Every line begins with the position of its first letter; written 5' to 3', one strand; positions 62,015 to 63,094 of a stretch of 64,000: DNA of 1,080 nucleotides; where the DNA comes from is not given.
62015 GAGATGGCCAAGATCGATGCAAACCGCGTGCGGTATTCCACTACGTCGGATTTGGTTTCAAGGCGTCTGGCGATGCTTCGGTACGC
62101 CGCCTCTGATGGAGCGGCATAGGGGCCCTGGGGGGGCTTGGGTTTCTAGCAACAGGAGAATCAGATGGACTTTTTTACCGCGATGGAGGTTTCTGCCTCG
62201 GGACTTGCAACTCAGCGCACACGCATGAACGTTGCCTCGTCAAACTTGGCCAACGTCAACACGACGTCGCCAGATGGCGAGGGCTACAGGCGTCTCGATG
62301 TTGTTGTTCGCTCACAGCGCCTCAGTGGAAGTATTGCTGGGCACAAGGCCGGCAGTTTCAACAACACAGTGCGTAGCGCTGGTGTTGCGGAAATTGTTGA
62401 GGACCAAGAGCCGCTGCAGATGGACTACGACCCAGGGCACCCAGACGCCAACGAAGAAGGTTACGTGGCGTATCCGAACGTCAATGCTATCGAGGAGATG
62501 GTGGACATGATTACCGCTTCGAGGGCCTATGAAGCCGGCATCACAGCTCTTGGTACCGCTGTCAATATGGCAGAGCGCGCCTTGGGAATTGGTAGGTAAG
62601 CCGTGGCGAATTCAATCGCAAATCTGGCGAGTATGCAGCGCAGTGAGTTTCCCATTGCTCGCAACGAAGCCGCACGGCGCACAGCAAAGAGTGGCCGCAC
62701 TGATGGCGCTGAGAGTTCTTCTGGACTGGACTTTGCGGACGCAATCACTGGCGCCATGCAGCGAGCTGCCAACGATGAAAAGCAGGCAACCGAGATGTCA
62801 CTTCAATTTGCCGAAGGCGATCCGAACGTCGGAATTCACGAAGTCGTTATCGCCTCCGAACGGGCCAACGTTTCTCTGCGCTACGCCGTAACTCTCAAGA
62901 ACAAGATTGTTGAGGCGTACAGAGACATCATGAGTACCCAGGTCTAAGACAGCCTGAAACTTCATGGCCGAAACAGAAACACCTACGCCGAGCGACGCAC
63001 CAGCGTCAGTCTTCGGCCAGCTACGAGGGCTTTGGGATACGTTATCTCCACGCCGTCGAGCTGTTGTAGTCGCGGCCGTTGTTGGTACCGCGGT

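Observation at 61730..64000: Flagellar basal-body operon (flgB-flgC-fliE-fliF) with sigma-54 activator and paired kinases in a myxobacterial-type genome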

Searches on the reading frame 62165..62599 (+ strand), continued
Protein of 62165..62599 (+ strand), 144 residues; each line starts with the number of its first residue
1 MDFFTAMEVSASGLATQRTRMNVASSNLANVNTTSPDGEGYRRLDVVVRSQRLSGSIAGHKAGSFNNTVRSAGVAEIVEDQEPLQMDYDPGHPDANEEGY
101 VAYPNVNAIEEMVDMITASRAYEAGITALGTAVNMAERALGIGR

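Call 58: find_encoding_contigs(protein=P0011, flank=10000, max_places=1)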
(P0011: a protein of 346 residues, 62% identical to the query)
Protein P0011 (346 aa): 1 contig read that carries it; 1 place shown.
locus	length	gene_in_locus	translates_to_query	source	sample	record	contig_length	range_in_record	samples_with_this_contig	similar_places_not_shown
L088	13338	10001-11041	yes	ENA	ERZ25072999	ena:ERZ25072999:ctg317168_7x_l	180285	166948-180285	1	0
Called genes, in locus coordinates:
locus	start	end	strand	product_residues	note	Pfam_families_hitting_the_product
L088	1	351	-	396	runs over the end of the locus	PF00012:HSP70, PF06723:MreB_Mbl (weak)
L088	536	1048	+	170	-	-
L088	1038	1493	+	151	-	-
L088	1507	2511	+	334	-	PF08668:HDOD, PF01966:HD (weak)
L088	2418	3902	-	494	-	PF00072:Response_reg, PF02518:HATPase_c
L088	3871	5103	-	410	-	PF02518:HATPase_c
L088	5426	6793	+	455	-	PF00072:Response_reg, PF00158:Sigma54_activat, PF14532:Sigma54_activ_2, PF07728:AAA_5 (weak), PF25601:AAA_lid_14, PF02954:HTH_8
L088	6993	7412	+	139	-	-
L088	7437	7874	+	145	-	PF00460:Flg_bb_rod (weak), PF06429:Flg_bbr_C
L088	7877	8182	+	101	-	PF02049:FliE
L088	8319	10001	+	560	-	PF01514:YscJ_FliF, PF08345:YscJ_FliF_C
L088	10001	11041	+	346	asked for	PF03448:MgtE_N (faint), PF14842:FliG_N, PF14841:FliG_M, PF14842:FliG_N (weak), PF01706:FliG_C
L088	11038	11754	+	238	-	PF02108:FliH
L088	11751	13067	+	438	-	PF02874:ATP-synt_ab_N (weak), PF00006:ATP-synt_ab, PF18269:T3SS_ATPase_C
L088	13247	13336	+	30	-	?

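Call 59: find_homologous_proteins(query=L086:19465-20229:+, max_evalue=1e-60)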
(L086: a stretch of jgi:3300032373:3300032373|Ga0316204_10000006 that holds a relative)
Query L086:19465-20229:+ (255 aa): 1268 proteins with E <= 1e-60 among 8000 candidates; the best 120 are listed.
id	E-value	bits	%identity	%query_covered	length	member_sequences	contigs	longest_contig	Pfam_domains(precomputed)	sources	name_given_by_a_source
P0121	2.2e-144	497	95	100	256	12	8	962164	PF00813.26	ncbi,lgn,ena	-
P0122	1.0e-143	495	95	100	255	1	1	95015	PF00813.26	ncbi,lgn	-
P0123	1.2e-131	456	88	100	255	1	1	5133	PF00813.26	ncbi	-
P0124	8.2e-123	427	82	99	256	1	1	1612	PF00813.26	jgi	-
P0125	1.3e-119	416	80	100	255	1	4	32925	PF00813.26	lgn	-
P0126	7.4e-119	414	85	91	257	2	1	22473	PF00813.26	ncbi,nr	ncbi:MAG: flagellar type III secretion system pore protein FliP [Kofleriaceae bacterium]|nr:flagella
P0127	1.0e-118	413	78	100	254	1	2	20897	PF00813.26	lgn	-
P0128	7.4e-118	410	79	100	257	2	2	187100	PF00813.26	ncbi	-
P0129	6.1e-117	407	78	100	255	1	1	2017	PF00813.26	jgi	-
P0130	4.5e-114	398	81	94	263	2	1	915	PF00813.26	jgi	-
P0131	3.7e-111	389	88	80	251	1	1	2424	PF00813.26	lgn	-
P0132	2.8e-110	386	81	93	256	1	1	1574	PF00813.26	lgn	-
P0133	1.2e-109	384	79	89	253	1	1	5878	PF00813.26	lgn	-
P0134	3.6e-97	343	72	92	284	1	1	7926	PF00813.26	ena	-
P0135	9.6e-95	335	76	83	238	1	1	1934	PF00813.26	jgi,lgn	-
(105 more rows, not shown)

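Call 60: find_encoding_contigs(protein=P0121, flank=10000, max_places=1)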
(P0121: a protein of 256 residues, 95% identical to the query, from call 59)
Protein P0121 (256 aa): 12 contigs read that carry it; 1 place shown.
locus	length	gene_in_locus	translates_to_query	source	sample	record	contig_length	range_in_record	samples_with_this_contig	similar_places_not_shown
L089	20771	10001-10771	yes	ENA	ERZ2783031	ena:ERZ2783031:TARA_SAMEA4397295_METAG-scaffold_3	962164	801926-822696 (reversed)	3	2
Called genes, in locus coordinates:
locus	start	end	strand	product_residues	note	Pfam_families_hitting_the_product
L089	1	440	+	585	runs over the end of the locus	PF01514:YscJ_FliF, PF08345:YscJ_FliF_C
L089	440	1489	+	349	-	PF03448:MgtE_N (faint), PF14842:FliG_N, PF14841:FliG_M, PF01706:FliG_C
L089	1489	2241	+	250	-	-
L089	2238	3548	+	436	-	PF02874:ATP-synt_ab_N, PF00006:ATP-synt_ab, PF18269:T3SS_ATPase_C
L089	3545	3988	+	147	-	-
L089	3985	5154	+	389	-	-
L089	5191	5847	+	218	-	PF03963:FlgD, PF13860:FlgD_ig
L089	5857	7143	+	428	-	PF00460:Flg_bb_rod (weak), PF22692:LlgE_F_G_D1, PF07559:FlgE_D2, PF06429:Flg_bbr_C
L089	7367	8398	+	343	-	PF01052:FliMN_C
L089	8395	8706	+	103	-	PF01052:FliMN_C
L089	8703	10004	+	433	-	-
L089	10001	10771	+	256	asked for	PF00813:FliP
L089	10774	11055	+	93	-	PF01313:Bac_export_3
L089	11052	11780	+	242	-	PF01311:Bac_export_1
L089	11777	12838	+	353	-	PF01312:Bac_export_2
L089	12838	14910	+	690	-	PF00771:FHIPEP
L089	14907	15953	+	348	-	PF00448:SRP54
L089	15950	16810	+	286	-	PF00142:Fer4_NifH (faint), PF01656:CbiA, PF02374:ArsA_ATPase (faint), PF06564:CBP_BcsQ (weak), PF10609:ParA, PF13614:AAA_31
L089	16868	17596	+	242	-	PF04542:Sigma70_r2, PF04539:Sigma70_r3, PF04545:Sigma70_r4, PF08281:Sigma70_r4_2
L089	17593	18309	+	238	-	PF22692:LlgE_F_G_D1, PF06429:Flg_bbr_C (weak)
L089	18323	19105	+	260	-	PF00460:Flg_bb_rod, PF22692:LlgE_F_G_D1, PF06429:Flg_bbr_C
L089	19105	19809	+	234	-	PF08666:SAF, PF13144:ChapFlgA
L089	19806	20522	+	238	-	PF02107:FlgH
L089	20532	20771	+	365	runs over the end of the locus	PF02119:FlgI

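Call 61: find_homologous_proteins(query=L089:19806-20519:+, max_evalue=1e-40)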
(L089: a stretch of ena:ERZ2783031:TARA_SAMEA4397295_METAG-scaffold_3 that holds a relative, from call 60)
Query L089:19806-20519:+ (238 aa): 541 proteins with E <= 1e-40 among 2644 candidates; the best 120 are listed.
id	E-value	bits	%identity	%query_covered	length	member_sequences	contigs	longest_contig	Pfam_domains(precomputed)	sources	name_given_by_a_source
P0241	5.7e-154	528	100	100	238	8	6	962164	PF02107.22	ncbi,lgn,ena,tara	tara:strand:- start:114714 stop:115430 length:717 start_codon:yes stop_codon:yes gene_type:complete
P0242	1.4e-127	442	86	95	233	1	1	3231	PF02107.22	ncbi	-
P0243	1.8e-126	438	89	92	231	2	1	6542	PF02107.22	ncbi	-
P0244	2.4e-111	389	87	84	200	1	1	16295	PF02107.22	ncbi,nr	ncbi:MAG: flagellar basal body L-ring protein FlgH [Myxococcales bacterium]|nr:flagellar basal body 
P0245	5.8e-111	387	74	95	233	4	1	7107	PF02107.22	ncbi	-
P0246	7.5e-110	384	78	89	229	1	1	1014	PF02107.22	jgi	jgi:flagellar L-ring protein precursor FlgH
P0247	4.2e-109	381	72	95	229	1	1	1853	PF02107.22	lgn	-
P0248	1.1e-108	380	74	93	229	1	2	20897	PF02107.22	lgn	-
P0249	2.9e-108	379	72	98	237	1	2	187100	PF02107.22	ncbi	-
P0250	1.8e-104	366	70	92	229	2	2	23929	PF02107.22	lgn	-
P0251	3.5e-94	333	66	89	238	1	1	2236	PF02107.22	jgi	jgi:flagellar L-ring protein precursor FlgH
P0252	8.6e-92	325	63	89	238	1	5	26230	PF02107.22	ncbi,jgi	jgi:flagellar L-ring protein precursor FlgH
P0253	1.1e-91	324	62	95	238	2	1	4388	PF02107.22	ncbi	-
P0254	1.1e-91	324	64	89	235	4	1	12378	PF02107.22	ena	-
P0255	1.4e-91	324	66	93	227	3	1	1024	PF02107.22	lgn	-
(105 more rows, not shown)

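Call 62: find_encoding_contigs(protein=P0241, flank=10000, max_places=1)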
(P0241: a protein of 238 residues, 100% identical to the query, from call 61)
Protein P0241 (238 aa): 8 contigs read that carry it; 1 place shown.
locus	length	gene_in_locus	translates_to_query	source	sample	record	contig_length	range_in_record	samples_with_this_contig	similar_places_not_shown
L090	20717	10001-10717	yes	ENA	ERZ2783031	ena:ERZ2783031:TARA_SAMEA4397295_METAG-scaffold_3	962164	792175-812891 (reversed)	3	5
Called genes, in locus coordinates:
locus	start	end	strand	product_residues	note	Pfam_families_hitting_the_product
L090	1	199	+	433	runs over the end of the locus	-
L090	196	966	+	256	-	PF00813:FliP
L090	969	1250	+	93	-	PF01313:Bac_export_3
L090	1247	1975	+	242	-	PF01311:Bac_export_1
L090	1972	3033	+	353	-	PF01312:Bac_export_2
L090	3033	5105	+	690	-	PF00771:FHIPEP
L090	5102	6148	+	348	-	PF00448:SRP54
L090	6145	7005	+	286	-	PF00142:Fer4_NifH (faint), PF01656:CbiA, PF02374:ArsA_ATPase (faint), PF06564:CBP_BcsQ (weak), PF10609:ParA, PF13614:AAA_31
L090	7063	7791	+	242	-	PF04542:Sigma70_r2, PF04539:Sigma70_r3, PF04545:Sigma70_r4, PF08281:Sigma70_r4_2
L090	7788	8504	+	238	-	PF22692:LlgE_F_G_D1, PF06429:Flg_bbr_C (weak)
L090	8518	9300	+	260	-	PF00460:Flg_bb_rod, PF22692:LlgE_F_G_D1, PF06429:Flg_bbr_C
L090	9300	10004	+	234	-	PF08666:SAF, PF13144:ChapFlgA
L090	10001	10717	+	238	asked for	PF02107:FlgH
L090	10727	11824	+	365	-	PF02119:FlgI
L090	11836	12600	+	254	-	PF10135:Rod-binding, PF01551:Peptidase_M23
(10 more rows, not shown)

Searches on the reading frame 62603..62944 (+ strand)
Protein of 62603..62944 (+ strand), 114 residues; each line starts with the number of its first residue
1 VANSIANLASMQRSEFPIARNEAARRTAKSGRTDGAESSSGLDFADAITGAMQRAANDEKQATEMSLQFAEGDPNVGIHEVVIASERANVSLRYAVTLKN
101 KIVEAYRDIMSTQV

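Call 7: search_protein_families(library=pfam, proteins=[window:62603-62944:+], max_evalue=0.01)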
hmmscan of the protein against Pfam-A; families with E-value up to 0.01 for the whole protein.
window:62603-62944:+ (114 aa): 1 family
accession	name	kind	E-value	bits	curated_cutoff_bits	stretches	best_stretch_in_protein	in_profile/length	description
PF02049.23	FliE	-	8.2e-22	77.6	22.4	1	29-114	6-89/89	Flagellar hook-basal body complex protein FliE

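Call 8: search_protein_families(library=ncbifam, proteins=[window:62603-62944:+], max_evalue=0.01)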
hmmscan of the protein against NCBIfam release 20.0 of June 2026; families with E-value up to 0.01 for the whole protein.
window:62603-62944:+ (114 aa): 2 families
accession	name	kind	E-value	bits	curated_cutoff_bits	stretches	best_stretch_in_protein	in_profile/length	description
TIGR00205.2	fliE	equivalog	6.6e-20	71.1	30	1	44-114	1-71/71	flagellar hook-basal body complex protein FliE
NF009371.0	PRK12729.1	equivalog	5.4e-10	39.9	145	1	43-111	57-125/127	flagellar hook-basal body protein FliE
